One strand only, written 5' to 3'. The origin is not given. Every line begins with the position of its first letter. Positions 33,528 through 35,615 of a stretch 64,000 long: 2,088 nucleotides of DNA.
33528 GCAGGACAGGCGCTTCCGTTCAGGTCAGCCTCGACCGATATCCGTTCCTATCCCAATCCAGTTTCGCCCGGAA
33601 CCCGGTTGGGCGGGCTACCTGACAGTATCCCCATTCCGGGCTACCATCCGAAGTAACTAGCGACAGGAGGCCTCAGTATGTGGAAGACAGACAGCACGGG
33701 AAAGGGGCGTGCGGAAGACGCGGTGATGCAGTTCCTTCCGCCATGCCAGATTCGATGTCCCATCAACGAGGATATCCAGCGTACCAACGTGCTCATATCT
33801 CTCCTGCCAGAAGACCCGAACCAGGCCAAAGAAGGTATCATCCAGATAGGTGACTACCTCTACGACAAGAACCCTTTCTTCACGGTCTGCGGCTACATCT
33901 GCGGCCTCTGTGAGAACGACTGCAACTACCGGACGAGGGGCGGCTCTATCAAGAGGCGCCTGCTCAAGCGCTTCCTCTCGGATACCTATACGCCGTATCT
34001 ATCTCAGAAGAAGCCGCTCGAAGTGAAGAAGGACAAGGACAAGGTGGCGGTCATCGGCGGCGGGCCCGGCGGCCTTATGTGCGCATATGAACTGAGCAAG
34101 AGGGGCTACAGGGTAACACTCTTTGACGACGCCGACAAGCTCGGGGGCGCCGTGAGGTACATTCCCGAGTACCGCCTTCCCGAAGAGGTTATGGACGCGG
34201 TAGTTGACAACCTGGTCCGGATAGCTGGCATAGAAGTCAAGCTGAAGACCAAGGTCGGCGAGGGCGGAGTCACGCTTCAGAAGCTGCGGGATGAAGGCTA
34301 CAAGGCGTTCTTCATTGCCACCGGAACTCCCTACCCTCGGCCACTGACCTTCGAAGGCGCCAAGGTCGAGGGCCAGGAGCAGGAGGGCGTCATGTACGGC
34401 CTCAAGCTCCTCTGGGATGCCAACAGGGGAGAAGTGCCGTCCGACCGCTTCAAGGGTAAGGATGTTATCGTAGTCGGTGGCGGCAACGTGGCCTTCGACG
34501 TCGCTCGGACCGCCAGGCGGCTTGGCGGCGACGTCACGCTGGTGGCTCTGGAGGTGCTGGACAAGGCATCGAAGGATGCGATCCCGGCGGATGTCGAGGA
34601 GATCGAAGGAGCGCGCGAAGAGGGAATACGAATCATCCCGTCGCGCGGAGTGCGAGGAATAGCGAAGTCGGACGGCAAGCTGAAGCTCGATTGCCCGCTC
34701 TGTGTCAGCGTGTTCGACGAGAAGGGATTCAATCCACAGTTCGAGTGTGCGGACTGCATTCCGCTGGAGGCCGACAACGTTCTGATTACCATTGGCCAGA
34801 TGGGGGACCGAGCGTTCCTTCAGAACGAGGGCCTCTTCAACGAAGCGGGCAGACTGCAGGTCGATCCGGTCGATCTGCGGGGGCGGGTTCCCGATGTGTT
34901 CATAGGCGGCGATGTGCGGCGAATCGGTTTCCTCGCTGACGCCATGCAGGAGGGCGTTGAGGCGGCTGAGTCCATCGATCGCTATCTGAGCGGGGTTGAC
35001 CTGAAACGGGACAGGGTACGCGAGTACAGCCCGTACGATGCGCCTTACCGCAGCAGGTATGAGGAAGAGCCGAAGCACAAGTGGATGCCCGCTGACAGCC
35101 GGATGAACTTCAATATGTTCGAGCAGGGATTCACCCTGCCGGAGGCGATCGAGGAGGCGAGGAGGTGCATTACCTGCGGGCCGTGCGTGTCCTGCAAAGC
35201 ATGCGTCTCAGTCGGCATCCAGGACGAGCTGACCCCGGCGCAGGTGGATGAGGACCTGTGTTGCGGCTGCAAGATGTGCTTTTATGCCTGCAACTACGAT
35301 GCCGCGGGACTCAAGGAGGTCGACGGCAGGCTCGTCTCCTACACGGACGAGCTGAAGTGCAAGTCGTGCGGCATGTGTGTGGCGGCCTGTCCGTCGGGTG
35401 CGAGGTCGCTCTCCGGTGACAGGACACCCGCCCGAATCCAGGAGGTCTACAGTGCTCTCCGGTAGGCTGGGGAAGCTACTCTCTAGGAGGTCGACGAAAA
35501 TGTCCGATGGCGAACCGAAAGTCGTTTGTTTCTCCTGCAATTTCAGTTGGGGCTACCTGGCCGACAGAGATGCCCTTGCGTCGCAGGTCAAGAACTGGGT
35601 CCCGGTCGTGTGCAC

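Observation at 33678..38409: Mvh-type [NiFe] hydrogenase whose partner is a GltD/NfnB-like NAD(P)H flavoprotein rather than HdrA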

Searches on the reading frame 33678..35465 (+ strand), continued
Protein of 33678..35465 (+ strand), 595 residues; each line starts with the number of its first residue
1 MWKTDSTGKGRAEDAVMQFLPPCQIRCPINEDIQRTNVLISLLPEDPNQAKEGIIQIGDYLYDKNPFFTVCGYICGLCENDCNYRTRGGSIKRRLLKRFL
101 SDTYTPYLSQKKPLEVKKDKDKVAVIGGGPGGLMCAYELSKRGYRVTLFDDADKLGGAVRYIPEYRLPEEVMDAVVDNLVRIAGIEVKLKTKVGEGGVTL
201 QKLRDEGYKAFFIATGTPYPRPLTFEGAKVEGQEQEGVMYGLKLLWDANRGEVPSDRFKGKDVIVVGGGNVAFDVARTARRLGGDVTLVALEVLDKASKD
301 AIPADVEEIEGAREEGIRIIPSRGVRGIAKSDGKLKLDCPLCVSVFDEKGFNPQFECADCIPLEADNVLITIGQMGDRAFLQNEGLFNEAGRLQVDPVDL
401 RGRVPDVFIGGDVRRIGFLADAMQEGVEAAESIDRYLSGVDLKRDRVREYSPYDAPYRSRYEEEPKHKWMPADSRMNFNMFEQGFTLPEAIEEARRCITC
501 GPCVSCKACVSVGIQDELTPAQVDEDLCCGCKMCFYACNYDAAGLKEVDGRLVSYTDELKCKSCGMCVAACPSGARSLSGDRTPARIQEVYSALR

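Call 60: find_homologous_proteins(query=P0123, max_evalue=1e-50)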
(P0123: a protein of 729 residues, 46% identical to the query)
Query P0123 (729 aa): 7947 proteins with E <= 1e-50 among 8000 candidates; the best 120 are listed.
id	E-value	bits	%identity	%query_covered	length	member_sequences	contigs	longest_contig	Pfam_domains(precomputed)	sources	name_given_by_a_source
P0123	0.0e+0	1667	100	100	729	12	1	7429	PF01266.31,PF13450.13,PF02662.22,PF07992.21,PF00070.34,PF00037.33,PF13738.13,PF03486.21,PF12838.13,PF01262.28,PF12831.14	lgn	-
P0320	0.0e+0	1245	76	98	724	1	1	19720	PF14697.12,PF13450.13,PF02662.22,PF07992.21,PF00070.34,PF03486.21,PF12838.13,PF12831.14,PF01266.31,PF00037.33,PF13738.13,PF01262.28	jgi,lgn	-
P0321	0.0e+0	1209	72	98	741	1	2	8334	PF01266.31,PF13450.13,PF02662.22,PF07992.21,PF00070.34,PF00037.33,PF13738.13,PF03486.21,PF12838.13,PF12831.14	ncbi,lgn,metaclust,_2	metaclust:\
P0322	1.5e-181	624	44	98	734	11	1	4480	PF13241.13,PF13450.13,PF02662.22,PF07992.21,PF00070.34,PF03486.21,PF12838.13,PF01494.26,PF12831.14,PF01266.31,PF14691.12,PF00890.31,PF00037.33,PF13738.13,PF01262.28,PF13187.12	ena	-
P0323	1.4e-178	614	43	96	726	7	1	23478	PF13241.13,PF13450.13,PF02662.22,PF07992.21,PF00070.34,PF03486.21,PF12838.13,PF01134.29,PF12831.14,PF01266.31,PF14691.12,PF00037.33,PF13738.13,PF01262.28,PF13187.12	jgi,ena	-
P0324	1.5e-178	614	44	98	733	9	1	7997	PF13450.13,PF02662.22,PF07992.21,PF00070.34,PF03486.21,PF12838.13,PF12831.14,PF01266.31,PF14691.12,PF00037.33,PF13738.13,PF01262.28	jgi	jgi:NADPH-dependent glutamate synthase beta subunit-like oxidoreductase/coenzyme F420-reducing hydro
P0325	1.8e-178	613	44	96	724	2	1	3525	PF13241.13,PF13450.13,PF02662.22,PF07992.21,PF00070.34,PF03486.21,PF12838.13,PF01134.29,PF12831.14,PF01266.31,PF14691.12,PF00037.33,PF13738.13,PF01262.28,PF13187.12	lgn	-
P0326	7.5e-177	608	43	97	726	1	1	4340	PF13241.13,PF13450.13,PF02662.22,PF07992.21,PF00070.34,PF03486.21,PF12838.13,PF01134.29,PF12831.14,PF01266.31,PF14691.12,PF00037.33,PF13738.13,PF01262.28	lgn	-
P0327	8.5e-177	608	42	99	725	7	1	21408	PF13241.13,PF13450.13,PF02662.22,PF07992.21,PF12837.13,PF00070.34,PF03486.21,PF12838.13,PF01494.26,PF12831.14,PF01266.31,PF14691.12,PF00890.31,PF00037.33,PF13738.13,PF01262.28,PF13187.12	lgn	-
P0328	4.5e-176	605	43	97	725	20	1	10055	PF13241.13,PF13450.13,PF02662.22,PF07992.21,PF00070.34,PF03486.21,PF12838.13,PF01134.29,PF12831.14,PF01266.31,PF14691.12,PF00890.31,PF00037.33,PF13738.13,PF01262.28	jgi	-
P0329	1.4e-175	604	43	96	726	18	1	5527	PF13241.13,PF13450.13,PF02662.22,PF07992.21,PF00070.34,PF03486.21,PF12838.13,PF01134.29,PF01494.26,PF12831.14,PF01266.31,PF14691.12,PF00890.31,PF13738.13,PF01262.28,PF13187.12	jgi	jgi:NADPH-dependent glutamate synthase beta subunit-like oxidoreductase/coenzyme F420-reducing hydro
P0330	2.5e-175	603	43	97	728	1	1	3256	PF13241.13,PF13450.13,PF02662.22,PF07992.21,PF00070.34,PF03486.21,PF12838.13,PF12831.14,PF01266.31,PF14691.12,PF00890.31,PF13738.13,PF01262.28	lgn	-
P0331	1.4e-174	601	42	96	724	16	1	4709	PF13241.13,PF13450.13,PF02662.22,PF07992.21,PF00070.34,PF03486.21,PF12838.13,PF01134.29,PF12831.14,PF01266.31,PF14691.12,PF00037.33,PF13738.13,PF01262.28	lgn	-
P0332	3.8e-174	599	43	96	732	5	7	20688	PF13241.13,PF13450.13,PF02662.22,PF07992.21,PF00070.34,PF03486.21,PF12838.13,PF01134.29,PF01266.31,PF14691.12,PF00037.33,PF13738.13,PF01262.28,PF13237.12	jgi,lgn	jgi:NADPH-dependent glutamate synthase beta subunit-like oxidoreductase/coenzyme F420-reducing hydro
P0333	9.9e-174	598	43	96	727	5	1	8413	PF13241.13,PF13450.13,PF02662.22,PF07992.21,PF00070.34,PF03486.21,PF12838.13,PF01134.29,PF12831.14,PF01266.31,PF14691.12,PF00890.31,PF00037.33,PF13738.13,PF01262.28,PF13187.12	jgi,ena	-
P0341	4.3e-168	579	42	100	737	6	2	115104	PF13241.13,PF13450.13,PF02662.22,PF07992.21,PF00070.34,PF03486.21,PF12838.13,PF13534.12,PF12831.14,PF01266.31,PF14691.12,PF00037.33,PF13738.13,PF01262.28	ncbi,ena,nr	ncbi:MAG TPA: hypothetical protein DCR97_07745 [Deltaproteobacteria bacterium]|nr:hypothetical prote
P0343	8.2e-168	578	41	96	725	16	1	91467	PF13241.13,PF13450.13,PF02662.22,PF07992.21,PF00070.34,PF03486.21,PF12838.13,PF12831.14,PF01266.31,PF14691.12,PF00890.31,PF13738.13,PF01262.28,PF13187.12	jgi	jgi:NADPH-dependent glutamate synthase beta subunit-like oxidoreductase/coenzyme F420-reducing hydro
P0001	2.0e-128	448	42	77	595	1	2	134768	PF14697.12,PF13241.13,PF13450.13,PF07992.21,PF00070.34,PF03486.21,PF12838.13,PF01134.29,PF12831.14,PF01266.31,PF14691.12,PF00890.31,PF00037.33,PF13738.13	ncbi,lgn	-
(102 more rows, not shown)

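Call 61: find_encoding_contigs(protein=P0320, flank=7000, max_places=2)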
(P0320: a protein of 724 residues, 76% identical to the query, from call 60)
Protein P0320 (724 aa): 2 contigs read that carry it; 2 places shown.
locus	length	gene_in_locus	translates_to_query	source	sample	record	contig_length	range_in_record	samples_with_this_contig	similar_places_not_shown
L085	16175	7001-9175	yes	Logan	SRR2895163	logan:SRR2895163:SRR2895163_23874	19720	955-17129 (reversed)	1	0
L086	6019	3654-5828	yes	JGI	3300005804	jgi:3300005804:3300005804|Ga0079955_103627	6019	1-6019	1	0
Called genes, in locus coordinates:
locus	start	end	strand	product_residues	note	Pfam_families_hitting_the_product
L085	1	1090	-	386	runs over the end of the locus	PF00465:Fe-ADH, PF13685:Fe-ADH_2, PF25137:ADH_Fe_C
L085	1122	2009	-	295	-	PF02629:CoA_binding, PF13380:CoA_binding_2 (faint), PF13607:Succ_CoA_lig, PF00549:Ligase_CoA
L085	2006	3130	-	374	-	PF01071:GARS_A (faint), PF02222:ATP-grasp (weak), PF08442:ATP-grasp_2, PF13549:ATP-grasp_5, PF24948:Citrate_synth_N, PF00549:Ligase_CoA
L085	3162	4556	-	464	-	PF00171:Aldedh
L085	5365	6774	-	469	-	PF00989:PAS, PF08448:PAS_4, PF13426:PAS_9, PF00158:Sigma54_activat, PF01078:Mg_chelatase (faint), PF14532:Sigma54_activ_2, PF25601:AAA_lid_14, PF02954:HTH_8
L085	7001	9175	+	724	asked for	PF07992:Pyr_redox_2, PF00070:Pyr_redox (weak), PF01266:DAO (weak), PF03486:HI0933_like (weak), PF13450:NAD_binding_8, PF12838:Fer4_7 (weak), PF14697:Fer4_21 (weak), PF02662:FlpD, +4 more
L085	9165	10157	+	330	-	PF01058:Oxidored_q6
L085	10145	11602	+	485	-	PF27537:HoxH, PF00374:NiFeSe_Hases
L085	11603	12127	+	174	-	PF01750:HycI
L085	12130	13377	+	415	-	PF07690:MFS_1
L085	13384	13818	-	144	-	PF03479:PCC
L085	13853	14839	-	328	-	PF01075:Glyco_transf_9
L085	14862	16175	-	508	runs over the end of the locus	PF01075:Glyco_transf_9, PF08645:PNK3P (weak), PF13242:Hydrolase_like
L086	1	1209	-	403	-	?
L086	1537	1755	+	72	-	-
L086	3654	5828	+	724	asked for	PF07992:Pyr_redox_2, PF00070:Pyr_redox (weak), PF01266:DAO (weak), PF03486:HI0933_like (weak), PF13450:NAD_binding_8, PF12838:Fer4_7 (weak), PF14697:Fer4_21 (weak), PF02662:FlpD, +4 more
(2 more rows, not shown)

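Call 62: find_encoding_contigs(protein=P0341, flank=7000, max_places=2)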
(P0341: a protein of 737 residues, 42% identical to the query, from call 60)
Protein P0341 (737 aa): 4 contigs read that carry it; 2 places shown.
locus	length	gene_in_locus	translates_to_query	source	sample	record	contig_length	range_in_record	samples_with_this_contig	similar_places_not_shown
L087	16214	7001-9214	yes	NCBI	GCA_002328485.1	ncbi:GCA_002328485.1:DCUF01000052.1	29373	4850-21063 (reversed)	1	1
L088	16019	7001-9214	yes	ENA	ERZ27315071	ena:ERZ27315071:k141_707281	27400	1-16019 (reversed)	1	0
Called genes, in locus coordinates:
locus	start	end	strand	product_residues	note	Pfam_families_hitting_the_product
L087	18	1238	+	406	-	-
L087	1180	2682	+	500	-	PF00384:Molybdopterin, PF01568:Molydop_binding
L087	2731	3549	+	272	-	PF01226:Form_Nir_trans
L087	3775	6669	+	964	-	PF00989:PAS, PF13426:PAS_9, PF00989:PAS, PF08448:PAS_4, PF13426:PAS_9, PF00989:PAS, PF08447:PAS_3, PF08448:PAS_4, +14 more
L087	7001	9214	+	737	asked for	PF14691:Fer4_20 (faint), PF01266:DAO (weak), PF03486:HI0933_like (weak), PF07992:Pyr_redox_2, PF13450:NAD_binding_8, PF12838:Fer4_7 (weak), PF00037:Fer4 (weak), PF02662:FlpD, +6 more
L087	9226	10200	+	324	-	PF01058:Oxidored_q6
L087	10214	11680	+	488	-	PF27537:HoxH, PF00374:NiFeSe_Hases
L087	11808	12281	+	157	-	PF01750:HycI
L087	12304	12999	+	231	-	-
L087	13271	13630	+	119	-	PF07085:DRTGG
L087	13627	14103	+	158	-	PF13581:HATPase_c_2, PF02518:HATPase_c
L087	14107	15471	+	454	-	PF00037:Fer4 (weak), PF13187:Fer4_9 (weak), PF13237:Fer4_10 (weak), PF14697:Fer4_21 (faint), PF02906:Fe_hyd_lg_C, PF04060:FeS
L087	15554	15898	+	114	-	-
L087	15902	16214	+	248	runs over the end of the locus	PF02811:PHP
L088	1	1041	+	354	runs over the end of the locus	PF13510:Fer2_4, PF10588:NADH-G_4Fe-4S_3, PF22117:Fer4_Nqo3 (weak), PF12838:Fer4_7 (weak), PF00037:Fer4 (weak), PF04879:Molybdop_Fe4S4, PF00384:Molybdopterin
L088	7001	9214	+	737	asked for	PF14691:Fer4_20 (faint), PF01266:DAO (weak), PF03486:HI0933_like (weak), PF07992:Pyr_redox_2, PF13450:NAD_binding_8, PF12838:Fer4_7 (weak), PF00037:Fer4 (weak), PF02662:FlpD, +6 more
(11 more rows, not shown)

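Call 63: find_encoding_contigs(protein=P0343, flank=7000, max_places=2)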
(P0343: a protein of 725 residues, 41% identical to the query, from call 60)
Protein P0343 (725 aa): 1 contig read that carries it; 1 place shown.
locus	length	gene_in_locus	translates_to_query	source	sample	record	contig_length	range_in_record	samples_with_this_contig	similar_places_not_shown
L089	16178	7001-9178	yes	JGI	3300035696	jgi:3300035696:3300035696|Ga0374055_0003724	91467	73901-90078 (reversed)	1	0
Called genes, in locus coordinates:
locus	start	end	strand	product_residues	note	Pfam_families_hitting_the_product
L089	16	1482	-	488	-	PF27537:HoxH, PF00374:NiFeSe_Hases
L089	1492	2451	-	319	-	PF01058:Oxidored_q6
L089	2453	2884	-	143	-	PF02662:FlpD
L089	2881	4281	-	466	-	PF13484:Fer4_16 (faint), PF12797:Fer4_2 (faint), PF00037:Fer4 (weak), PF12838:Fer4_7, PF13187:Fer4_9, PF13237:Fer4_10, PF14697:Fer4_21, PF25160:LdpA_Fe-S-bd (weak), +1 more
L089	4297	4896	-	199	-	PF00890:FAD_binding_2 (weak), PF01266:DAO (faint), PF12831:FAD_oxidored, PF13450:NAD_binding_8 (weak)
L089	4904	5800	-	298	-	PF02754:CCG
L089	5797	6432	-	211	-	PF13183:Fer4_8, PF13187:Fer4_9, PF13534:Fer4_17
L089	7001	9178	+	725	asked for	PF14691:Fer4_20 (faint), PF03486:HI0933_like, PF07992:Pyr_redox_2, PF13450:NAD_binding_8, PF13738:Pyr_redox_3 (weak), PF12838:Fer4_7, PF13187:Fer4_9 (weak), PF02662:FlpD, +6 more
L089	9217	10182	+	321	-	PF01058:Oxidored_q6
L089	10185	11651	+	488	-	PF27537:HoxH, PF00374:NiFeSe_Hases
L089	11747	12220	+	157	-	PF01750:HycI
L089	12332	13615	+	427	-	PF00108:Thiolase_N, PF00109:ketoacyl-synt (weak), PF00108:Thiolase_N, PF02803:Thiolase_C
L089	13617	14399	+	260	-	PF00378:ECH_1, PF16113:ECH_2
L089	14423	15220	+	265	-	PF01012:ETF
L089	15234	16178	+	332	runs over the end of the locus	PF01012:ETF, PF00766:ETF_alpha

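Call 71: fold_search(model_id=the predicted structure, library=pdb)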
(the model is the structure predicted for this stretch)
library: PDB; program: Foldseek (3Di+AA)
matches with E <= 10: 1994; with E <= 0.001: 627
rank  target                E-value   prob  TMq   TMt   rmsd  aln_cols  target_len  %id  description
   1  9n5u_A                2.4e-28  1.00  0.54  0.35   5.3       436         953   33  Structure of the Thermococcus sibiricus NfnABC complex (released 2025-05-07)
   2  9n5v_A                8.4e-28  1.00  0.55  0.36  15.1       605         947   28  Structure of the NAD(H)-bound Thermococcus sibiricus NfnABC complex (released 2025-05-07)
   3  8oh5_C                7.3e-27  1.00  0.54  0.29  15.6       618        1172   26  Cryo-EM structure of the electron bifurcating transhydrogenase StnABC complex from Sporomusa Ovata (state 2) (released 2023-09-13)
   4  5jca_L                2.3e-26  1.00  0.54  0.66   5.9       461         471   28  NADP(H) bound NADH-dependent Ferredoxin:NADP Oxidoreductase (NfnI) from Pyrococcus furiosus (released 2017-04-12)
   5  9bov_A                5.4e-26  1.00  0.52  0.28  15.7       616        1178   26  Structure of electron bifurcating Nfn-ABC complexed with NAD from Caldicellulosiruptor saccharolyticus (released 2025-03-05)
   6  5jfc_L                1.2e-25  1.00  0.53  0.66   5.7       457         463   28  NADH-dependent Ferredoxin:NADP Oxidoreductase (NfnI) from Pyrococcus furiosus (released 2017-04-12)
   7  5vj7_A                1.7e-25  1.00  0.52  0.65   6.0       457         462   27  Ferredoxin NADP Oxidoreductase (Xfn) (released 2017-07-19)
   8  1gt8_B                5.1e-24  1.00  0.53  0.33   6.3       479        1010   25  DIHYDROPYRIMIDINE DEHYDROGENASE (DPD) FROM PIG, TERNARY COMPLEX WITH NADPH AND URACIL-4-ACETIC ACID (released 2002-04-11)
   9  4ylf_B                9.9e-24  1.00  0.52  0.64   6.3       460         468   28  Insights into flavin-based electron bifurcation via the NADH-dependent reduced ferredoxin-NADP oxidoreductase structur (released 2015-07-08)
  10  7ljt_D                3.4e-23  1.00  0.53  0.32   6.4       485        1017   26  Porcine Dihydropyrimidine Dehydrogenase (DPD) soaked with 5-Ethynyluracil (5EU), NADPH - 20 minutes (released 2021-04-07)
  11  7m32_A                4.7e-23  1.00  0.53  0.33   6.0       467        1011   26  Dihydropyrimidine Dehydrogenase (DPD) C671A Mutant Soaked with Uracil and NADPH Anaerobically (released 2021-06-09)
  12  7ljt_C                5.0e-23  1.00  0.52  0.32   6.0       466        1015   26  Porcine Dihydropyrimidine Dehydrogenase (DPD) soaked with 5-Ethynyluracil (5EU), NADPH - 20 minutes (released 2021-04-07)
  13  8f5w_B                1.1e-22  1.00  0.51  0.32   5.8       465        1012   26  Dihydropyrimidine Dehydrogenase (DPD) C671S Mutant Soaked with Dihydrothymine and NADPH Quasi-Anaerobically (released 2023-02-01)
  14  8f61_B                1.3e-22  1.00  0.53  0.32   5.6       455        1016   26  Dihydropyrimidine Dehydrogenase (DPD) C671S Mutant Soaked with Dihydrothymine Quasi-Anaerobically (released 2023-02-01)
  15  7m31_C                1.4e-22  1.00  0.53  0.33   5.7       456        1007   26  Dihydropyrimidine Dehydrogenase (DPD) C671S Mutant Soaked with Thymine and NADPH Anaerobically (released 2021-06-09)
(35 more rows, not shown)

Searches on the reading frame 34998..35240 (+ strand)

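Call 77: search_protein_families(library=pfam, proteins=[window:34998-35240:+], max_evalue=10)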
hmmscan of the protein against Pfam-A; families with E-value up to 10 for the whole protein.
window:34998-35240:+ (81 aa): 2 families
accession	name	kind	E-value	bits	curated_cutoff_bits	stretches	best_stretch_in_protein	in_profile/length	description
PF14691.11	Fer4_20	-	0.00022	21.4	25.8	1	36-69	3-36/113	Dihydroprymidine dehydrogenase domain II, 4Fe-4S cluster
PF12797.12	Fer4_2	-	0.44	11.1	24.5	1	54-68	7-19/22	4Fe-4S binding domain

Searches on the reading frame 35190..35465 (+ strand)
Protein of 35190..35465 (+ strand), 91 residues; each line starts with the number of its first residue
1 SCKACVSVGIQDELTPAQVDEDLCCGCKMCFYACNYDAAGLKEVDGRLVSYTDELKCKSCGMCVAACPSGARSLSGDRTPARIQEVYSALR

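Call 77: search_protein_families(library=pfam, proteins=[window:35190-35465:+], max_evalue=10)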
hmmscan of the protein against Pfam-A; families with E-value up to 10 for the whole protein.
window:35190-35465:+ (91 aa): 16 families
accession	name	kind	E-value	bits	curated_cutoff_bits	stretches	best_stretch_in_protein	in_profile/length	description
PF00037.32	Fer4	-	4.5e-10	39.4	21.1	2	52-72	3-23/24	4Fe-4S binding domain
PF14697.11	Fer4_21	-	3.4e-08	33.9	35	1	17-68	1-52/59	4Fe-4S dicluster domain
PF13237.11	Fer4_10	-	7.2e-08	32.7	25.5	2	19-68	4-53/53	4Fe-4S dicluster domain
PF13187.11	Fer4_9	-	1e-07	32.3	27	1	24-71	2-51/52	4Fe-4S dicluster domain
PF12838.12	Fer4_7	-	1.9e-07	31.9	27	1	24-71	2-52/52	4Fe-4S dicluster domain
PF12837.12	Fer4_6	-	3e-07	30.5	25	2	52-71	4-23/24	4Fe-4S binding domain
PF12800.12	Fer4_4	-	4.3e-06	27.1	24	2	56-70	3-17/17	4Fe-4S binding domain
PF12797.12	Fer4_2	-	1.5e-05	25.1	24.5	2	51-69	4-22/22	4Fe-4S binding domain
PF25160.1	LdpA_Fe-S-bd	-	0.00073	19.7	27.6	2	56-70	27-41/49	LdpA Fe-S cluster-binding domain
PF13484.11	Fer4_16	-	0.0024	19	30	1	56-75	1-20/66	4Fe-4S double cluster binding domain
PF13534.11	Fer4_17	-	0.0085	17.1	22.2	1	56-72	1-17/61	4Fe-4S dicluster domain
PF12798.12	Fer4_3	-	0.07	14.5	27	1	57-71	1-15/15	4Fe-4S binding domain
PF13183.11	Fer4_8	-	0.077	14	27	1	56-71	4-19/68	4Fe-4S dicluster domain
PF13459.11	Fer4_15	-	0.22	12.7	22.4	2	53-69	4-20/66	4Fe-4S single cluster domain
PF00732.25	GMC_oxred_N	-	0.85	9.8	23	1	55-73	109-127/218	GMC oxidoreductase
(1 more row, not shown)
